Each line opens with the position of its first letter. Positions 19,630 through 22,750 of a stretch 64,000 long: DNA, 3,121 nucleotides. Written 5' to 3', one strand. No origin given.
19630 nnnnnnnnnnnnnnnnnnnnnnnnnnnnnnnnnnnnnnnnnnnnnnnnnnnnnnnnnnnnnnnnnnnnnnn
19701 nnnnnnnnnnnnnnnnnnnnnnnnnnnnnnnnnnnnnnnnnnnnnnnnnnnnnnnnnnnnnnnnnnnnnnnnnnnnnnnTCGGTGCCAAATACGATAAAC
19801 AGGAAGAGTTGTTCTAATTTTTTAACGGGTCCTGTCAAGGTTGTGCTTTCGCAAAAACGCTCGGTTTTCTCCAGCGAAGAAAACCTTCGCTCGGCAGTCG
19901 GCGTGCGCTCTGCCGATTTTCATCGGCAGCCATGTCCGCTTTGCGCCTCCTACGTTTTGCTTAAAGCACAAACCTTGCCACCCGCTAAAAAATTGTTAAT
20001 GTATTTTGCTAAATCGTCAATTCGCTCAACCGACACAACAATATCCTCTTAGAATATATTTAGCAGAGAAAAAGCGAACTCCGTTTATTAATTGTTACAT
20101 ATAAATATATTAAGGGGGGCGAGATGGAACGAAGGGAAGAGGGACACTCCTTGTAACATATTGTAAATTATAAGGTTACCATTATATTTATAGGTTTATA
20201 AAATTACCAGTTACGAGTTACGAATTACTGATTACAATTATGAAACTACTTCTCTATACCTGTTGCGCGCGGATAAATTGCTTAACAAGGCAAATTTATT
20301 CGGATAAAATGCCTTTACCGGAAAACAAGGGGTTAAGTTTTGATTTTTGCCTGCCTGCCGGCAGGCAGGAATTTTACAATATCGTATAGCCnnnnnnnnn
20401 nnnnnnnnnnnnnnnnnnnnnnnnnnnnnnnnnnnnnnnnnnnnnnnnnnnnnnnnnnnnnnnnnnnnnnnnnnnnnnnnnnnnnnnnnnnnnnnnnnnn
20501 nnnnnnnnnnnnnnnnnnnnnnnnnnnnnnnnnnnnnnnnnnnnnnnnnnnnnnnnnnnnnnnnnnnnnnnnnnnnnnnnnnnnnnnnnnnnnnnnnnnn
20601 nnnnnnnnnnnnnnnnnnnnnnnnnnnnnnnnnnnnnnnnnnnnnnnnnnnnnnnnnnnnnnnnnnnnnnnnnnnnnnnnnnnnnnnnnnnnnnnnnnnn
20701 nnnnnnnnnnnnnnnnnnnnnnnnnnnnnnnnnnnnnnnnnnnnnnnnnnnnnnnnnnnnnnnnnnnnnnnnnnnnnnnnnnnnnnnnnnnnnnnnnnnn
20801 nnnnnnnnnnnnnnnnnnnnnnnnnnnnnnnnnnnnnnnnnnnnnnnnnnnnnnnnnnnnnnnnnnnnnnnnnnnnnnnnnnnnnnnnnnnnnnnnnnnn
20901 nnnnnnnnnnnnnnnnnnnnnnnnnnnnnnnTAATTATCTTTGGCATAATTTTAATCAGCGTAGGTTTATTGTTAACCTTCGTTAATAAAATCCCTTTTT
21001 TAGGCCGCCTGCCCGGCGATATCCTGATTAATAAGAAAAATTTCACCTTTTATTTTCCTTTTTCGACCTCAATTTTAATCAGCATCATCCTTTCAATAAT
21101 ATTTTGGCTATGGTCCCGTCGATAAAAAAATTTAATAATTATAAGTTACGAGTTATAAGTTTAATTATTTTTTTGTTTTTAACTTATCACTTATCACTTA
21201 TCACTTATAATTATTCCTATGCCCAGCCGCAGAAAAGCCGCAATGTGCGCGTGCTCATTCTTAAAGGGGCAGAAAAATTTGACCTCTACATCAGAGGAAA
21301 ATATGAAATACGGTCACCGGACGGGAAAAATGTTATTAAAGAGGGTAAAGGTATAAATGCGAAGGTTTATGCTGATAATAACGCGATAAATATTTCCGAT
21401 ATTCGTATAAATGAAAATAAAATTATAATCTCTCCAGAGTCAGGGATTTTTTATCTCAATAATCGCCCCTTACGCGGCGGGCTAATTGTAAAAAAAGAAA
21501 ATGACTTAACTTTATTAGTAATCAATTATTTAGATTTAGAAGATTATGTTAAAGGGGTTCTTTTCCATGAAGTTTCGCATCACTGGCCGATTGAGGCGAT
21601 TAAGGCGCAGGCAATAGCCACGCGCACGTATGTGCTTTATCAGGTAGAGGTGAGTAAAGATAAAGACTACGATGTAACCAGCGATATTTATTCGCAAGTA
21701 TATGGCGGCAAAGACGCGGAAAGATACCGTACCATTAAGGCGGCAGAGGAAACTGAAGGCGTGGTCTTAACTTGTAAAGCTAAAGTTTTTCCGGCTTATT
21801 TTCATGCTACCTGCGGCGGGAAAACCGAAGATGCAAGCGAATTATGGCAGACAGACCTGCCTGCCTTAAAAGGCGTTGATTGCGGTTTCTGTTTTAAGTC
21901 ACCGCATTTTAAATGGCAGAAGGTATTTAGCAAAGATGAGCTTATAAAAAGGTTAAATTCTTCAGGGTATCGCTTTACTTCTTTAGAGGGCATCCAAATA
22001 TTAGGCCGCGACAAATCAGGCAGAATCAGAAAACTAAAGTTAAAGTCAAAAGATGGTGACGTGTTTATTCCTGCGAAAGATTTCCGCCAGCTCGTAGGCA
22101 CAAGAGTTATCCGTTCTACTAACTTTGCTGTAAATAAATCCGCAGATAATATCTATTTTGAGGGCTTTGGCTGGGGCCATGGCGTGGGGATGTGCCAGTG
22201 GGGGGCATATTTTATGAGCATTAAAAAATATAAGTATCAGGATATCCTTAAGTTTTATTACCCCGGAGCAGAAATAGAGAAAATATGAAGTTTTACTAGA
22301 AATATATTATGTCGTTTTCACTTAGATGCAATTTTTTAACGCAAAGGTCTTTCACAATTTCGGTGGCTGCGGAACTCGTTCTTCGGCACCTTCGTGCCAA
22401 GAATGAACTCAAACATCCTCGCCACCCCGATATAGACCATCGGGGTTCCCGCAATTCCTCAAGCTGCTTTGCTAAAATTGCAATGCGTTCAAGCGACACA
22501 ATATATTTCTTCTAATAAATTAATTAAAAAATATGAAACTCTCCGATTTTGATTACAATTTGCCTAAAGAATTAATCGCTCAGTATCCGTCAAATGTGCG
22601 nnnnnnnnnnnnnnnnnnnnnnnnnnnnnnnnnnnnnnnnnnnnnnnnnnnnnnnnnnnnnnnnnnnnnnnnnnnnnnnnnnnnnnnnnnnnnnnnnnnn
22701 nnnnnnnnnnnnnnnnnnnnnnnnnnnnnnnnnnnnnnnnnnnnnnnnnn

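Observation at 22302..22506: Family copy A fills the spoIID-like|queA spacer and generates mirror-image spurious ORFs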

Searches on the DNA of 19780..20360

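Call 34: search_rna_families(source=window, start=19780, end=20360, threshold=evalue, max_evalue=10, show_alignments=2)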
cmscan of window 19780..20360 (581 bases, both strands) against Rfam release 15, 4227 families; matches with E-value up to 10: 0.
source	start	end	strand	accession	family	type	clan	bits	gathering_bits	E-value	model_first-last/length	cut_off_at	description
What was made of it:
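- On 6S RNA or any other Rfam family: Across C there is none at E <= 10 (call 34).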

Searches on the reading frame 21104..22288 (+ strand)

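Call 52: search_protein_families(library=pfam, proteins=[window:21104-22288:+], max_evalue=0.01)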
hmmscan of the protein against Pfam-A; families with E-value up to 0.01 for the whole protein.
window:21104-22288:+ (394 aa): 1 family
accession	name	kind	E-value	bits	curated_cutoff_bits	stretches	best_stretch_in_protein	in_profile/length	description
PF08486.15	SpoIID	-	2.2e-23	83.1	23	1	136-223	4-96/97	Stage II sporulation protein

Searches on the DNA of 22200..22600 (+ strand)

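Call 12: search_rna_families(source=window, start=22200, end=22600, threshold=evalue, max_evalue=10)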
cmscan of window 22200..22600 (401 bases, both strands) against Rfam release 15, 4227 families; matches with E-value up to 10: 5.
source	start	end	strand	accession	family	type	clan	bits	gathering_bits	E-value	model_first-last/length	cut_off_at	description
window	22235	22348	-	RF02672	SprX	Gene; sRNA;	-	16.5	80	0.3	1-151/151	no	Small pathogenicity island RNA X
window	22265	22301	-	RF00039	DicF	Gene; antisense;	-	15.8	48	0.69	1-52/52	no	DicF RNA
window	22272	22372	+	RF00218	SNORD46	Gene; snRNA; snoRNA; CD-box;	CL00061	15.8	40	1.1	1-104/104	no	Small nucleolar RNA SNORD46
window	22412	22558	-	RF02609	BSR0602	Gene; sRNA;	-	14.4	191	0.66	1-169/169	no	Brucella sRNA 0602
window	22211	22252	-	RF02350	psRNA6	Gene; sRNA;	-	7.6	60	9.9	1-333/333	no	Nitrosomonas sRNA psRNA6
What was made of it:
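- On 6S RNA or any other Rfam family: Across A only chance-level hits appear (E >= 0.3, far below the gathering scores; call 12).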

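Call 101: search_dna_similar(query=window:22290-22527:+, collection=plasmids, mode=distant, max_evalue=0.001, max_rows=5)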
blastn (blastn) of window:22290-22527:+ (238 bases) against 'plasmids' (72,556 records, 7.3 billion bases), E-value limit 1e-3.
No match.

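Call 102: search_dna_similar(query=window:22290-22527:+, collection=phages, mode=distant, max_evalue=0.001, max_rows=5)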
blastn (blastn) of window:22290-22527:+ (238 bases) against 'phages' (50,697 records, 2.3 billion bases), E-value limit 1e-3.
No match.

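Call 103: search_dna_similar(query=window:22290-22527:+, collection=ecoli_genomes, mode=distant, max_evalue=0.001, max_rows=5)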
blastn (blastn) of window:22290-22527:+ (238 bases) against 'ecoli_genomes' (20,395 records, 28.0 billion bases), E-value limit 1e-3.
No match.
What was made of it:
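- On ERIC / REP / other E. coli intergenic repeats: blastn of the insert against 5,426 complete E. coli genomes gave no match (call 103).
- Closest known: ERIC/IRU and YPAL elements of enterobacteria. Different: No sequence similarity: nothing matches in 5,426 E. coli genomes (call 103).
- Tried and rejected: Plasmids, phages and E. coli genomes gave none (calls 101-103).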

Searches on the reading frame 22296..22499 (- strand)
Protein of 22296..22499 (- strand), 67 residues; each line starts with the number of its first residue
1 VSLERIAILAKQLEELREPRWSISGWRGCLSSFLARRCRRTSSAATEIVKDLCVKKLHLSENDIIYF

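Call 52: search_protein_families(library=pfam, proteins=[window:22296-22499:-], max_evalue=0.01)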
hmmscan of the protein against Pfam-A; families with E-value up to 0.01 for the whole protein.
window:22296-22499:- (67 aa): 0 families

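Call 74: search_protein_representatives(protein=window:22296-22499:-)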
Query: 67 residues. Proteins with E-value up to 0.001 (for the whole library): 5; up to 1e-10: 0; up to 1e-30: 0. The best 5 are listed.
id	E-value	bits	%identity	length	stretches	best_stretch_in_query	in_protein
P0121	6.3e-08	48.4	43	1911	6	12-33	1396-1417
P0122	1.5e-07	47.1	32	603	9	15-35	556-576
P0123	1.0e-06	44.5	35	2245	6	15-46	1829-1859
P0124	9.3e-06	41.5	-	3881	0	-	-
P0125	4.8e-04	36.1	40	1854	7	16-35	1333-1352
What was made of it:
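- The only matches in 1.84 billion representative proteins are spurious, to repetitive proteins (call 74).
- Tried and rejected: Only spurious repetitive hits came back (call 74).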
